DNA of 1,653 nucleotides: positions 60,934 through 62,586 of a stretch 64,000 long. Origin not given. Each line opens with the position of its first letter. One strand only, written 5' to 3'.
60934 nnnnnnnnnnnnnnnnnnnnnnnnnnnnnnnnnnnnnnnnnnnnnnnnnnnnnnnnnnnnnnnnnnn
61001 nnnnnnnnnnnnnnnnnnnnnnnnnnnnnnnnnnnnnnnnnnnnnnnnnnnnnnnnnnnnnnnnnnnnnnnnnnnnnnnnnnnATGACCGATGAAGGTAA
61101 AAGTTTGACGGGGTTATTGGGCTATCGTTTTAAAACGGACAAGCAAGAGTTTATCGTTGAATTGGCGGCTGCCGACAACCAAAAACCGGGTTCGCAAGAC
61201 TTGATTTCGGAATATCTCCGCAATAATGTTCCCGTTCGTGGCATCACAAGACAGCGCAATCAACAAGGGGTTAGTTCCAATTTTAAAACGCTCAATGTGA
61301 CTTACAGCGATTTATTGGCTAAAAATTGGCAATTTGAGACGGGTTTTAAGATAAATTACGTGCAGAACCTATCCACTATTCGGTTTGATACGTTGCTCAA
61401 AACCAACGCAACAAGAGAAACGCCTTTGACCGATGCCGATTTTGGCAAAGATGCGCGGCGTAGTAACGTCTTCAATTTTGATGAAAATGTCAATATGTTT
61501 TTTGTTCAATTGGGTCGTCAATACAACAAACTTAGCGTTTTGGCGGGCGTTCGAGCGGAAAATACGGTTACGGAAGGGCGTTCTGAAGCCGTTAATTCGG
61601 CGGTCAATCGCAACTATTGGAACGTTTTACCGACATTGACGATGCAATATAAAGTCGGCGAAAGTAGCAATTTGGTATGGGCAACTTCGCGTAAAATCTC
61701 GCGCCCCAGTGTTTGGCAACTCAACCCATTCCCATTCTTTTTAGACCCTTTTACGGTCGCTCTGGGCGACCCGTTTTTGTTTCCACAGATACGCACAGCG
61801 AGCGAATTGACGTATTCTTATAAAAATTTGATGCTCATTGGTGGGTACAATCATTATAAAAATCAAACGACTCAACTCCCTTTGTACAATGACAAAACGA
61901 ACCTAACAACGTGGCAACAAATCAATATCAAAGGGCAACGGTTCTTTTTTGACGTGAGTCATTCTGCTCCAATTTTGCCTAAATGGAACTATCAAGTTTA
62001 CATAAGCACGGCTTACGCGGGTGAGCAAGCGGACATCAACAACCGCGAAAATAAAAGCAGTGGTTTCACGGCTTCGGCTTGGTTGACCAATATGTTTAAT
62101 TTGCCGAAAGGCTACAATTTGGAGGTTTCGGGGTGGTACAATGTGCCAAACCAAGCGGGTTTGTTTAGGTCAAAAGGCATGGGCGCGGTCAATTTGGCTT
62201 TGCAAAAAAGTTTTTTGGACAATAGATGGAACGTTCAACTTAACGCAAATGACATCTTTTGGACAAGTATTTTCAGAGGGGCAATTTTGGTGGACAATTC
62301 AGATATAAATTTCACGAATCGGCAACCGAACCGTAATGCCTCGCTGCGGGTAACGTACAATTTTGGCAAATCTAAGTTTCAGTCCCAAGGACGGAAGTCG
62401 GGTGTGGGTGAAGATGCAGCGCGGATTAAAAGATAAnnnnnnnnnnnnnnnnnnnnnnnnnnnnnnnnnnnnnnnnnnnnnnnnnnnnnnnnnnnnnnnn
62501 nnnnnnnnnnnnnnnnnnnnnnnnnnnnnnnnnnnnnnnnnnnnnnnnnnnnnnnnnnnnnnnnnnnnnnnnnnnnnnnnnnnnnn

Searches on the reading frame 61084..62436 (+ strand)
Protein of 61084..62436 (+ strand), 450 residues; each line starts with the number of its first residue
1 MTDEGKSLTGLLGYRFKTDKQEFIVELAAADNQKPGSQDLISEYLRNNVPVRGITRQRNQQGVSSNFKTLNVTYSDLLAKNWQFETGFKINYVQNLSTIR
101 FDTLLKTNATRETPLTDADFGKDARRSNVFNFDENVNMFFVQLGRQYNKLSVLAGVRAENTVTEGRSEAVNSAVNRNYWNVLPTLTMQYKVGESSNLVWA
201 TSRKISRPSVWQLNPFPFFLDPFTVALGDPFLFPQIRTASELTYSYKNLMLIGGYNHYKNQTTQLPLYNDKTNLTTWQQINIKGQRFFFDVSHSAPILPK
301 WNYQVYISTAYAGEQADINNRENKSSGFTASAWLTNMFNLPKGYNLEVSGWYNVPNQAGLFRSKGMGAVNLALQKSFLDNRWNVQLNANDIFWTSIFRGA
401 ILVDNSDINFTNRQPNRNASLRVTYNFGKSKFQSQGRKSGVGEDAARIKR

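Call 19: search_protein_families(library=pfam, proteins=[window:61084-62436:+], max_evalue=0.00001)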
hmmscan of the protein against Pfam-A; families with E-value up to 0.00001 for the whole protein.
window:61084-62436:+ (450 aa): 1 family
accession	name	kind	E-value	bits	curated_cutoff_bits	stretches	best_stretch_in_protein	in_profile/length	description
PF14905.12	OMP_b-brl_3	-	5.8e-77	259.9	27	1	15-425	2-408/408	Outer membrane protein beta-barrel family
